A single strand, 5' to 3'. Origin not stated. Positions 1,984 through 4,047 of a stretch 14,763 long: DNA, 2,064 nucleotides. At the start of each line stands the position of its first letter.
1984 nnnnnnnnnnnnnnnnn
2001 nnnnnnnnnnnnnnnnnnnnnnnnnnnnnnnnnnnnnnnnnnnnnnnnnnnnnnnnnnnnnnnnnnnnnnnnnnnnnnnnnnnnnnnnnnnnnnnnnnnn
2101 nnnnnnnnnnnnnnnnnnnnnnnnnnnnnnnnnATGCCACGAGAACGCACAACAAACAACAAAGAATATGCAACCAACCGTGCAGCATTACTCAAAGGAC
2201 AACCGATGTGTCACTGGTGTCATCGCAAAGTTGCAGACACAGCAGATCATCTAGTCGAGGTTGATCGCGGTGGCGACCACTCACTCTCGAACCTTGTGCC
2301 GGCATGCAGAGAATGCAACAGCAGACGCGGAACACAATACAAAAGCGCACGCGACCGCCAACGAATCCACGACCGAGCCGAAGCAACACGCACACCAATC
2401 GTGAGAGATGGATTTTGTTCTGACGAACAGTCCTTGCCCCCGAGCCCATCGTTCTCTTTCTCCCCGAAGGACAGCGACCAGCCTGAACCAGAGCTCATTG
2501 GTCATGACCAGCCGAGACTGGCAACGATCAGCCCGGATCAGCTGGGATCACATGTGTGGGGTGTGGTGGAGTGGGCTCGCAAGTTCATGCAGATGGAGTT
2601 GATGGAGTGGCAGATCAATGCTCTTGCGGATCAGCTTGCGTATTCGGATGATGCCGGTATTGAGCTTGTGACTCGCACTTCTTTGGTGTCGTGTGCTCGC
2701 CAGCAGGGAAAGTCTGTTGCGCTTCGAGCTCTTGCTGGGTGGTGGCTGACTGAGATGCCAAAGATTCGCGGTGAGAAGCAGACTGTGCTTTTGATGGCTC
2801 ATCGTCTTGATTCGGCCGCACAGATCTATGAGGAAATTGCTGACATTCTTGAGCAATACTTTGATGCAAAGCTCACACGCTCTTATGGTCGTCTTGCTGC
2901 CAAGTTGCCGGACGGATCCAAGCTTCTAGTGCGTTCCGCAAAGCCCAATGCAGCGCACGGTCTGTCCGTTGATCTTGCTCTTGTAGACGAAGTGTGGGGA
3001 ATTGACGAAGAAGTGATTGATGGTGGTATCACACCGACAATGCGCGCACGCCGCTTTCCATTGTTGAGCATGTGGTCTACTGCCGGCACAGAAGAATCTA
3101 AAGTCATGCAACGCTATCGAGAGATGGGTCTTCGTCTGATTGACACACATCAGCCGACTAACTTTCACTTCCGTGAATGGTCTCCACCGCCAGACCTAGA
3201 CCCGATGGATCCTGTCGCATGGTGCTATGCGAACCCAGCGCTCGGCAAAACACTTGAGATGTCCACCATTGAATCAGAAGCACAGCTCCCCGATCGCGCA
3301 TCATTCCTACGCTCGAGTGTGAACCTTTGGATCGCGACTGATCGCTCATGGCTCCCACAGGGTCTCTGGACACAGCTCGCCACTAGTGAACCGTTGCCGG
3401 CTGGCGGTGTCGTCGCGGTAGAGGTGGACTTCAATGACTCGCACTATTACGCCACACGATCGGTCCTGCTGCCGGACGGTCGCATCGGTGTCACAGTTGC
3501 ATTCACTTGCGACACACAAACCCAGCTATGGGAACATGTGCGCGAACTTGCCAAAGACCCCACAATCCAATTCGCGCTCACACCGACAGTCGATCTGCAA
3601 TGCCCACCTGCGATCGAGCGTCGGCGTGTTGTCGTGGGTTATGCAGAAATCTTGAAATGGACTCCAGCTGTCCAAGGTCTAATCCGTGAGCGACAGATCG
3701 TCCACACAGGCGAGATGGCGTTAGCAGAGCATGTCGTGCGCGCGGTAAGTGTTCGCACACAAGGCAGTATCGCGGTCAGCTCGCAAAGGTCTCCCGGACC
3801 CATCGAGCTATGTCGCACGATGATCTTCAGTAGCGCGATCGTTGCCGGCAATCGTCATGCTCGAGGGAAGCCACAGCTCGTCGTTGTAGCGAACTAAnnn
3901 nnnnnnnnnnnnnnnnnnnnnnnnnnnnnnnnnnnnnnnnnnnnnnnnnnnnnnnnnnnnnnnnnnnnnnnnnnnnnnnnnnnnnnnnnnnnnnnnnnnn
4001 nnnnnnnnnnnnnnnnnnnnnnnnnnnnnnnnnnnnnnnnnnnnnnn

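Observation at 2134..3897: HNH endonuclease fused in-frame to the large terminase, with no small terminase gene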

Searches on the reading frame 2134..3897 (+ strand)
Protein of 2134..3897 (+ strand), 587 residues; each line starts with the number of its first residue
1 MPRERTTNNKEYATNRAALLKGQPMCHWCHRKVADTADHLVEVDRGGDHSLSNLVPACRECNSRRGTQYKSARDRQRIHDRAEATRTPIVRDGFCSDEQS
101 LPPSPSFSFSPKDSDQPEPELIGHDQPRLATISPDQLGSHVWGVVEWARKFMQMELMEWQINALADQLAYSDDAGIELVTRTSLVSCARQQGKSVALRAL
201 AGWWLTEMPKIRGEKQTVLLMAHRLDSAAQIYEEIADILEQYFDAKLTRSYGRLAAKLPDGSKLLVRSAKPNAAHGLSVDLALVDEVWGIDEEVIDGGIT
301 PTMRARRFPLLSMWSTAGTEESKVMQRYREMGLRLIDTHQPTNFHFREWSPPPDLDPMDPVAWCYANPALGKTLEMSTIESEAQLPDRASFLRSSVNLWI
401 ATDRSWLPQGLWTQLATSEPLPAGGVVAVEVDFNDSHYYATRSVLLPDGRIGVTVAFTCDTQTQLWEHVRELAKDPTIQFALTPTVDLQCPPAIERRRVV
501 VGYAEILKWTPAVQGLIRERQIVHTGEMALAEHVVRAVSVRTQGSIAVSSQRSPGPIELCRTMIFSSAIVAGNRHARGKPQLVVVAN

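Call 5: search_protein_families(library=pfam, proteins=[window:2134-3897:+], max_evalue=0.01)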
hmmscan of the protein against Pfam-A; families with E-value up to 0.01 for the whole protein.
window:2134-3897:+ (587 aa): 3 families
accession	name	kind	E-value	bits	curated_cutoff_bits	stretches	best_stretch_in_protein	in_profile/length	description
PF01844.29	HNH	-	7.4e-09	36.1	21.4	1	26-67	1-46/47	HNH endonuclease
PF20441.4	TerL_nuclease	-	3.2e-08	33.5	24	1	350-435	13-103/286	Terminase large subunit, endonuclease domain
PF14279.12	HNH_5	-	2.8e-06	27.6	27.5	1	26-71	1-49/56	HNH endonuclease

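Call 6: search_protein_families(library=phrogs, proteins=[window:2134-3897:+], max_evalue=0.01)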
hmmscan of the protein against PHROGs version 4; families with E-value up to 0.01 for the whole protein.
window:2134-3897:+ (587 aa): 31 families (the best 25 are shown)
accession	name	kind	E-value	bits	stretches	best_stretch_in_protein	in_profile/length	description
phrog_9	-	head and packaging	4.8e-42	145.8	1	114-448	52-503/812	terminase large subunit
phrog_338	-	DNA, RNA and nucleotide metabolism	4.3e-11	43.7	1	3-77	185-270/340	HNH endonuclease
phrog_2118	-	DNA, RNA and nucleotide metabolism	1.5e-10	42.1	1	24-67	177-223/301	HNH endonuclease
phrog_2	-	head and packaging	5.9e-10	39.5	1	119-466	250-510/807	terminase large subunit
phrog_333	-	DNA, RNA and nucleotide metabolism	1e-09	39.7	1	7-87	16-97/138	HNH endonuclease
phrog_7785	-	DNA, RNA and nucleotide metabolism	1.8e-09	38.7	1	6-82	58-128/147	HNH endonuclease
phrog_589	-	DNA, RNA and nucleotide metabolism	2.1e-09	38.4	1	4-83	71-151/179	HNH endonuclease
phrog_1271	-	DNA, RNA and nucleotide metabolism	3.1e-09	37.7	1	19-75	262-325/361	HNH endonuclease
phrog_144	-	DNA, RNA and nucleotide metabolism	1.3e-08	35.7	1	15-76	76-143/175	HNH endonuclease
phrog_6050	-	DNA, RNA and nucleotide metabolism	6.2e-08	32.8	1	18-70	306-362/402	HNH endonuclease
phrog_5718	-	DNA, RNA and nucleotide metabolism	8.9e-08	32.5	1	12-73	117-181/394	HNH endonuclease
phrog_1035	-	DNA, RNA and nucleotide metabolism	1.1e-07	32.9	1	26-72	162-217/271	endonuclease VII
phrog_8660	-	DNA, RNA and nucleotide metabolism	1.7e-07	32.5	1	23-68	124-179/196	HNH endonuclease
phrog_9545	-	DNA, RNA and nucleotide metabolism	1.7e-06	28.9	1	27-87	124-195/206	HNH endonuclease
phrog_2214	-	DNA, RNA and nucleotide metabolism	3.2e-06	27.5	1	19-68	189-239/429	HNH endonuclease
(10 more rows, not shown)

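Call 8: search_dna_similar(query=window:2134-3897:+, collection=phages, mode=protein, max_rows=40)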
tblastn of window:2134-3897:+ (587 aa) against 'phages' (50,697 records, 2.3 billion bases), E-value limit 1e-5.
Records with a match: 556; places in all: 558; records where one place covers at least 80% of the query: 0.
Best place of each record, by identity: <60% 556.
By first word of the organism name: Arthrobacter 212; Gordonia 149; Mycobacterium 91; Microbacterium 25; Streptomyces 13; Corynebacterium 6; Ruminococcus 6; Bacillus 5; Bacteriophage 5; Rhodococcus 4; and 22 more.
By host as written in the record: Arthrobacter sp. ATCC 21022 139; Gordonia terrae 3612 116; Mycobacterium smegmatis mc2 155 59; Arthrobacter globiformis B-2979 26; Mycobacterium smegmatis mc#155 22; - 18; Arthrobacter globiformis NRRL B-2979 SEA 15; Microbacterium foliorum NRRL B-24224 13; and 71 more.
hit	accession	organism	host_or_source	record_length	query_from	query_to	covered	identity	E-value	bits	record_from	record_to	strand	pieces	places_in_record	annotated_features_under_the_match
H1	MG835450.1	Pontimonas phage phiPsal1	Pontimonas salivibrio CL-TW6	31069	148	584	74%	24.7%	2e-13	80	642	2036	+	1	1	large terminase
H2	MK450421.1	Streptomyces phage Vash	Streptomyces griseus ATCC 10137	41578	139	566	73%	22.6%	9e-7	58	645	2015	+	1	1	2: terminase large subunit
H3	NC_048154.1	Streptomyces phage Vash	Streptomyces griseus ATCC 10137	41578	139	566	73%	22.6%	9e-7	58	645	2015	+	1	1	2: terminase large subunit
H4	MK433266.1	Streptomyces phage Shawty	Streptomyces platensis MJ1A1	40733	139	566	73%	22.5%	3e-7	60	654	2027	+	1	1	2: terminase large subunit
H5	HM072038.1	Bacillus phage phi105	Bacillus subtilis BGSC 1L32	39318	146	573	73%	22.5%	2e-6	57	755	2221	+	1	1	terminase large subunit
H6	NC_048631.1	Bacillus phage phi105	Bacillus subtilis BGSC 1L32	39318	146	573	73%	22.5%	2e-6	57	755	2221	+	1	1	terminase large subunit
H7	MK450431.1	Streptomyces phage Lilbooboo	Streptomyces griseus ATCC 10137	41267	154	566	70%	23.1%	1e-6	58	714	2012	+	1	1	2: terminase large subunit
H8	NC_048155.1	Streptomyces phage Lilbooboo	Streptomyces griseus ATCC 10137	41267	154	566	70%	23.1%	1e-6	58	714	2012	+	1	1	2: terminase large subunit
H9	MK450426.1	Streptomyces phage Euratis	Streptomyces griseus ATCC 10137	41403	139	566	73%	22.1%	2e-7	60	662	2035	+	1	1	2: terminase large subunit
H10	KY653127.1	Corynebacterium phage IME1320_01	Corynebacterium simulans IME1320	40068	121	480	61%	26.1%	5e-9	66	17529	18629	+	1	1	terminase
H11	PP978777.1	Streptomyces phage Samora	Streptomyces baarnensis NRRL B-2842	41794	139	538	68%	23.4%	8e-8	62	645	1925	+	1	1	2: terminase large subunit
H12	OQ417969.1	Mycobacterium phage prophiT37-1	Mycobacterium abscessus T37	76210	119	455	57%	27.1%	1e-7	61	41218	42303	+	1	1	74: terminase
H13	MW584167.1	Mycobacterium phage prophiGD43A-5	Mycobacterium abscessus GD43A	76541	119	455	57%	27.1%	1e-7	61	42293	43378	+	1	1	81: terminase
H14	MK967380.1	Rhodococcus phage Sleepyhead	Rhodococcus erythropolis NRRL B-1574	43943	77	418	58%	26.6%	3e-10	69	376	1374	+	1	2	2: terminase large subunit | 1: terminase small subunit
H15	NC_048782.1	Rhodococcus phage Sleepyhead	Rhodococcus erythropolis NRRL B-1574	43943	77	418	58%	26.6%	3e-10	69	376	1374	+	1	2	2: terminase large subunit | 1: terminase small subunit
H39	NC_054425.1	Arthrobacter phage MamaPearl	Arthrobacter sp. ATCC 21022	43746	120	455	57%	26.0%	2e-12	77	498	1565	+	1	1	2: terminase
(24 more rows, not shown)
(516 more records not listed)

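Call 9: find_homologous_proteins(query=window:2134-3897:+, max_evalue=0.00001)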
Query window:2134-3897:+ (587 aa): 344 proteins with E <= 0.00001 among 8000 candidates; the best 120 are listed.
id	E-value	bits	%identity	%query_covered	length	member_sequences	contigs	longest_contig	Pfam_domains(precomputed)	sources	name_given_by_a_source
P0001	0.0e+0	1242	92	100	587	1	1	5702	PF20441.4,PF01844.30,PF14279.13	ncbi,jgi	jgi:hypothetical protein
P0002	0.0e+0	1233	92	100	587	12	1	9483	PF20441.4,PF01844.30,PF14279.13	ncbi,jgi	jgi:hypothetical protein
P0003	0.0e+0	1228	91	100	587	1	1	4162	PF20441.4,PF01844.30,PF14279.13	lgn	-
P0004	0.0e+0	1226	91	100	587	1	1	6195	PF20441.4,PF01844.30,PF14279.13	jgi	-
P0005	0.0e+0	1223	90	100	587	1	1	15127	PF20441.4,PF01844.30,PF14279.13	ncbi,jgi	jgi:hypothetical protein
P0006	0.0e+0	1223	90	100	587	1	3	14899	PF20441.4,PF01844.30,PF14279.13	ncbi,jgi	jgi:hypothetical protein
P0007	0.0e+0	1218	90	100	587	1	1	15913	PF20441.4,PF01844.30,PF14279.13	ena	-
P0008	0.0e+0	1207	88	100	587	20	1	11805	PF20441.4,PF01844.30,PF14279.13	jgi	jgi:hypothetical protein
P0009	0.0e+0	1205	88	100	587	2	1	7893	PF20441.4,PF01844.30,PF14279.13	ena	-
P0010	0.0e+0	1203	89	100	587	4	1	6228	PF20441.4,PF01844.30,PF14279.13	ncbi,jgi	jgi:hypothetical protein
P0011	0.0e+0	1196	88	100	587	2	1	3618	PF20441.4,PF01844.30,PF14279.13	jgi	jgi:phage terminase large subunit-like protein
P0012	0.0e+0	1190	91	96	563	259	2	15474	PF20441.4,PF01844.30,PF14279.13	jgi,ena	-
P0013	0.0e+0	1177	87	100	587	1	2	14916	PF20441.4,PF01844.30,PF14279.13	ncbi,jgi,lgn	jgi:hypothetical protein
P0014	0.0e+0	1176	86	100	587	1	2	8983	PF20441.4,PF01844.30,PF14279.13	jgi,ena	jgi:hypothetical protein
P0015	0.0e+0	1174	86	100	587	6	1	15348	PF20441.4,PF01844.30,PF14279.13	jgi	jgi:hypothetical protein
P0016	2.2e-291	985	88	82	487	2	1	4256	PF20441.4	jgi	jgi:phage terminase large subunit-like protein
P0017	1.1e-290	983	73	100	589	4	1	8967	PF01844.30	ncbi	-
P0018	1.0e-272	924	90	76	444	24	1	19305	PF20441.4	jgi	jgi:hypothetical protein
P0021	1.4e-195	669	52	98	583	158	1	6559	PF01844.30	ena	-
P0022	2.3e-195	668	52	99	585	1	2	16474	PF20441.4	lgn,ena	-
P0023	1.5e-194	666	52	99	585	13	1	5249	PF20441.4,PF01844.30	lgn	-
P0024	4.2e-191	654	51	98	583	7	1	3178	PF01844.30,PF14279.13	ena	-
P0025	1.8e-189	649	52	99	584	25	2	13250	PF01844.30,PF14279.13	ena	-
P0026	1.3e-188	646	52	98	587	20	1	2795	PF20441.4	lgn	-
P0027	8.6e-188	643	51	98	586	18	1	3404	PF20441.4,PF01844.30,PF14279.13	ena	-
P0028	1.0e-187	643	51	98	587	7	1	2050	PF01844.30,PF14279.13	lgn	-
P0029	5.6e-187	641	51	99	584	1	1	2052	PF20441.4,PF01844.30,PF14279.13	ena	-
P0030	8.5e-186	637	51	99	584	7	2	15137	PF20441.4,PF01844.30,PF14279.13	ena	-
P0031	2.6e-185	635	52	100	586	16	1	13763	PF01844.30,PF14279.13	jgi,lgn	jgi:hypothetical protein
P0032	2.6e-185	635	51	98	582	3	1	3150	PF20441.4,PF01844.30,PF14279.13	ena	-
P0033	4.5e-185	634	50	99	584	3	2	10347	PF20441.4,PF01844.30,PF14279.13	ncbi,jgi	jgi:hypothetical protein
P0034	1.4e-184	633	51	99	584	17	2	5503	PF20441.4,PF01844.30,PF14279.13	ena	-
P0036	8.9e-184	630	51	97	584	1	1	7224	PF01844.30,PF14279.13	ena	-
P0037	9.6e-184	630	50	99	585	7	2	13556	PF01844.30,PF14279.13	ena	-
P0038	2.2e-183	629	51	99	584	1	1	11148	PF20441.4,PF01844.30,PF14279.13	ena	-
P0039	3.4e-183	628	51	97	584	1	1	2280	PF01844.30,PF14279.13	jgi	jgi:hypothetical protein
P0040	5.1e-183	628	50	99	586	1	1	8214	PF01844.30,PF14279.13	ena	-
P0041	1.0e-182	627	50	99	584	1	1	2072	PF20441.4,PF01844.30,PF14279.13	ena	-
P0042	1.2e-182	626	52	100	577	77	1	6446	PF20441.4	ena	-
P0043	1.3e-182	626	51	97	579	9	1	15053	PF01844.30,PF14279.13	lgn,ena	-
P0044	2.5e-182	625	50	99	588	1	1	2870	PF01844.30,PF14279.13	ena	-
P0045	2.8e-182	625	50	98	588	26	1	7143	PF20441.4,PF01844.30,PF14279.13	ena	-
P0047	3.0e-181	622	49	99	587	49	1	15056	PF01844.30,PF14279.13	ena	-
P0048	5.9e-181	621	49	98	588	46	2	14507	PF01844.30,PF14279.13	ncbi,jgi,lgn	jgi:hypothetical protein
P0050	1.5e-180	619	50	98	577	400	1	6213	PF20441.4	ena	-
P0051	2.2e-180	619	50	98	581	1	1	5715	PF01844.30,PF14279.13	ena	-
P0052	4.8e-180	618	50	98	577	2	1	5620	PF20441.4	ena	-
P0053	2.9e-178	612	49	98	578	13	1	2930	PF20441.4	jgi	jgi:hypothetical protein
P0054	3.6e-178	612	50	98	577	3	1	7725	PF20441.4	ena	-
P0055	3.7e-178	612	50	95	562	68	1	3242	PF20441.4,PF01844.30,PF14279.13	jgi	-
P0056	1.2e-177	610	49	100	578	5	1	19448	PF20441.4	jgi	jgi:hypothetical protein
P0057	1.8e-177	609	48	99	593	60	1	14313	PF01844.30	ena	-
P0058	2.8e-177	609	49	100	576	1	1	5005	PF20441.4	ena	-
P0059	7.4e-177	607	48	99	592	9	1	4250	PF20441.4,PF01844.30,PF14279.13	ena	-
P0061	4.6e-176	605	49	99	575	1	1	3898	PF20441.4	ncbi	-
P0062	5.6e-176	604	49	99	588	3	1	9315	PF01844.30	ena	-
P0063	7.9e-176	604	50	99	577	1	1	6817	PF01844.30,PF14279.13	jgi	jgi:hypothetical protein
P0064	2.6e-175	602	50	99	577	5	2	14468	PF20441.4,PF01844.30,PF14279.13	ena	-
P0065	4.9e-175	601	50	99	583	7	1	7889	PF20441.4,PF13395.13,PF01844.30,PF14279.13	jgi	jgi:hypothetical protein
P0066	1.2e-174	600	49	98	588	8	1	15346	PF01844.30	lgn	-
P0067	2.1e-174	599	48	100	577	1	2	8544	PF20441.4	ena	-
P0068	5.6e-174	598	48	100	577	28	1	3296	PF20441.4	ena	-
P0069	1.3e-173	596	49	99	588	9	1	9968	PF20441.4,PF01844.30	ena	-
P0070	4.1e-172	592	50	98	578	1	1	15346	PF20441.4,PF01844.30,PF14279.13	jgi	jgi:hypothetical protein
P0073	1.3e-170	587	49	99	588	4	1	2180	PF01844.30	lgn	-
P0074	1.2e-169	583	48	97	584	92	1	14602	PF01844.30,PF14279.13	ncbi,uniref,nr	ncbi:HNHc domain containing protein [uncultured Caudovirales phage]|uniref:HNHc domain containing pr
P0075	2.6e-169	582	47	99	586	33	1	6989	PF20441.4,PF01844.30,PF14279.13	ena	-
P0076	1.3e-167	577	53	84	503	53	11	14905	PF20441.4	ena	-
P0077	2.9e-167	576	48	99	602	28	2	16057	PF01844.30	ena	-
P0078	3.5e-167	575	53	87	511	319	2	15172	PF20441.4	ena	-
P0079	9.2e-167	574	47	99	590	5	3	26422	PF20441.4,PF01844.30,PF14279.13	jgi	jgi:hypothetical protein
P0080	1.0e-166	574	47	97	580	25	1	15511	PF01844.30,PF14279.13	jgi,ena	jgi:hypothetical protein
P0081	3.4e-166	572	54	82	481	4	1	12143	PF20441.4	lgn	-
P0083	2.4e-165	569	54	85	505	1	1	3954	PF20441.4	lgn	-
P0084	3.4e-165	569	48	100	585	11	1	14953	PF01844.30,PF14279.13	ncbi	-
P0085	8.3e-165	567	48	99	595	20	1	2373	PF20441.4,PF01844.30,PF14279.13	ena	-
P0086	3.6e-164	565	47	99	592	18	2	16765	PF20441.4,PF01844.30,PF14279.13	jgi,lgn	jgi:hypothetical protein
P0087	1.2e-163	564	48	99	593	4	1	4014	PF20441.4,PF01844.30,PF14279.13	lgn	-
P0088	1.5e-163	563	47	99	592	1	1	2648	PF20441.4,PF01844.30,PF14279.13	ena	-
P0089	1.2e-162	560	46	99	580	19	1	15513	PF01844.30,PF14279.13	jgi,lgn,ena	jgi:hypothetical protein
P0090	1.2e-162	560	46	97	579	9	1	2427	PF01844.30,PF14279.13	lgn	-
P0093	3.0e-162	559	47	99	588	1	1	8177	PF20441.4,PF01844.30,PF14279.13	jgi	jgi:5-methylcytosine-specific restriction protein A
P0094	4.4e-162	558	50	89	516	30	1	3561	PF20441.4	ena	-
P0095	5.2e-162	558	47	100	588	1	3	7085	PF20441.4,PF01844.30,PF14279.13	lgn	-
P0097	7.9e-162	558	47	100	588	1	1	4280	PF20441.4,PF01844.30,PF14279.13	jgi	jgi:hypothetical protein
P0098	1.2e-161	557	45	99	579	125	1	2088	PF01844.30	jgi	-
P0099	1.5e-161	557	47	100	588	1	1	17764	PF20441.4,PF01844.30,PF14279.13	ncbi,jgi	jgi:hypothetical protein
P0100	2.0e-161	556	47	100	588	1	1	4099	PF20441.4,PF01844.30,PF14279.13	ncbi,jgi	jgi:hypothetical protein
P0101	2.0e-161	556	46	100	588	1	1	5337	PF20441.4,PF01844.30,PF14279.13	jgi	-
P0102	2.5e-161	556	47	100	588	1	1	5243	PF20441.4,PF01844.30,PF14279.13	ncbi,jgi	jgi:hypothetical protein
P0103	3.1e-161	556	54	81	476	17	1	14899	PF20441.4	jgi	-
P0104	4.0e-161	555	47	100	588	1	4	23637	PF20441.4,PF01844.30,PF14279.13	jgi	jgi:hypothetical protein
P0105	6.0e-161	555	47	100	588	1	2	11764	PF20441.4,PF01844.30,PF14279.13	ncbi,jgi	jgi:hypothetical protein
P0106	7.1e-161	554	47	100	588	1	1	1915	PF20441.4,PF01844.30,PF14279.13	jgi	jgi:hypothetical protein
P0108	1.3e-160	554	47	99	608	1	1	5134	PF20441.4,PF01844.30,PF14279.13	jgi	jgi:hypothetical protein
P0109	1.8e-160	553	46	100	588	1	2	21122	PF20441.4,PF01844.30,PF14279.13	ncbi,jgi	jgi:hypothetical protein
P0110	2.0e-160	553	46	99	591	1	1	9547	PF20441.4,PF01844.30,PF14279.13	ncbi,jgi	jgi:hypothetical protein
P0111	2.3e-160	553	46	100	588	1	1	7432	PF20441.4,PF01844.30,PF14279.13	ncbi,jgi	jgi:hypothetical protein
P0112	2.5e-160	553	46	100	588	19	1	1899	PF20441.4,PF01844.30,PF14279.13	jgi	jgi:hypothetical protein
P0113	6.1e-160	551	46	99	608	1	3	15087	PF01844.30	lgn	-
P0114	6.6e-160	551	47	100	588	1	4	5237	PF20441.4,PF01844.30,PF14279.13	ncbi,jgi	jgi:hypothetical protein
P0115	6.8e-160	551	47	100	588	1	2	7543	PF20441.4,PF01844.30,PF14279.13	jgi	jgi:hypothetical protein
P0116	1.0e-159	551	47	98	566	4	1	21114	PF01844.30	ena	-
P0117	1.0e-159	551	46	99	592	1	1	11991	PF20441.4,PF01844.30,PF14279.13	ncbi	-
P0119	4.1e-159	549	47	97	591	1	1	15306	PF01844.30,PF14279.13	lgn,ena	-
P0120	4.2e-159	549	47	97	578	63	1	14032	PF01844.30,PF14279.13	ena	-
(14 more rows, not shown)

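Call 24: find_encoding_contigs(protein=P0076, flank=10000, max_places=3)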
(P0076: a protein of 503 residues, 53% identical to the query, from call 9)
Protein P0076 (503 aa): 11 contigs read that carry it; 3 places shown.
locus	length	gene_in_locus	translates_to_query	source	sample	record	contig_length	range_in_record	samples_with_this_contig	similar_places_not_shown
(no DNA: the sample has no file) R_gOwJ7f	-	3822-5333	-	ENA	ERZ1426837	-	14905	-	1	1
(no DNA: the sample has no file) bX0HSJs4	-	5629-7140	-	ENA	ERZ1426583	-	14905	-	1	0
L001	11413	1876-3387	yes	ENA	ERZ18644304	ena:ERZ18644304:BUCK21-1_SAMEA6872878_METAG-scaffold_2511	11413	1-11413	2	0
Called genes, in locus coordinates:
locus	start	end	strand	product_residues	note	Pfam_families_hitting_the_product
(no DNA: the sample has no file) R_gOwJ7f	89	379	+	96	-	-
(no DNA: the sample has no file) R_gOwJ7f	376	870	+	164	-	-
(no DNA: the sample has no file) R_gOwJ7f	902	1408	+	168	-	PF18896:SLT_3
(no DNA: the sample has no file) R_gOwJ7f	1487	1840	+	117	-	-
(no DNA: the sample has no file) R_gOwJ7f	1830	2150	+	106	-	-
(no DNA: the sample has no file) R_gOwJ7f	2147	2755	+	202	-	-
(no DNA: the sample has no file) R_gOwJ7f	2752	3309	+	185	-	-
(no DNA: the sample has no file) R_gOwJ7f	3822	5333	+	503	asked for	PF20441:TerL_nuclease (faint)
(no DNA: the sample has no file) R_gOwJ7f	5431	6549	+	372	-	PF04860:Phage_portal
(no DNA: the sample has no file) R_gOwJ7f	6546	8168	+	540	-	PF04586:Peptidase_S78 (weak), PF25209:Phage_capsid_4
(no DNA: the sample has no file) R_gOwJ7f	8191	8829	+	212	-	-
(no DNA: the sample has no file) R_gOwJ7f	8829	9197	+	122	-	-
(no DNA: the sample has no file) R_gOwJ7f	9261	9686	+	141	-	-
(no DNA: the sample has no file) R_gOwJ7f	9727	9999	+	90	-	-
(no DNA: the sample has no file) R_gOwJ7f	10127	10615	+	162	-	-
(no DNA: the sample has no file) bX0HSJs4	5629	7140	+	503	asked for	PF20441:TerL_nuclease (faint)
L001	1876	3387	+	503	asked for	PF20441:TerL_nuclease (faint)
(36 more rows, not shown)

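Call 25: find_encoding_contigs(protein=P0018, flank=10000, max_places=2)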
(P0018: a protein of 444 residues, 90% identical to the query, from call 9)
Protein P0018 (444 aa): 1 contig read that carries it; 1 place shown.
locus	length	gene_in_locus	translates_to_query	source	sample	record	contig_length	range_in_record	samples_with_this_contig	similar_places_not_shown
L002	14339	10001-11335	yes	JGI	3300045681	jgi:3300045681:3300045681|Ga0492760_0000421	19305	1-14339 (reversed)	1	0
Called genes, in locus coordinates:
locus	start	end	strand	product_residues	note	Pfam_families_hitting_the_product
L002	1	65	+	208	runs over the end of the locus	-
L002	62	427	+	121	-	-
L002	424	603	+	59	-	-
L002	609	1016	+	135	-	-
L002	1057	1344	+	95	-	-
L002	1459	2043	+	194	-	-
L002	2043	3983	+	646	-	PF06791:TMP_2 (weak)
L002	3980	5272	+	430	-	-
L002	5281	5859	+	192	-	-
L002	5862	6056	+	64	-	-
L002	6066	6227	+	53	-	-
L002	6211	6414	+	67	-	-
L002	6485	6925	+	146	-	-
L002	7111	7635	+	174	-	PF18896:SLT_3, PF01464:SLT (weak)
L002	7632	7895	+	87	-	-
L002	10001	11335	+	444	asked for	PF20441:TerL_nuclease (weak)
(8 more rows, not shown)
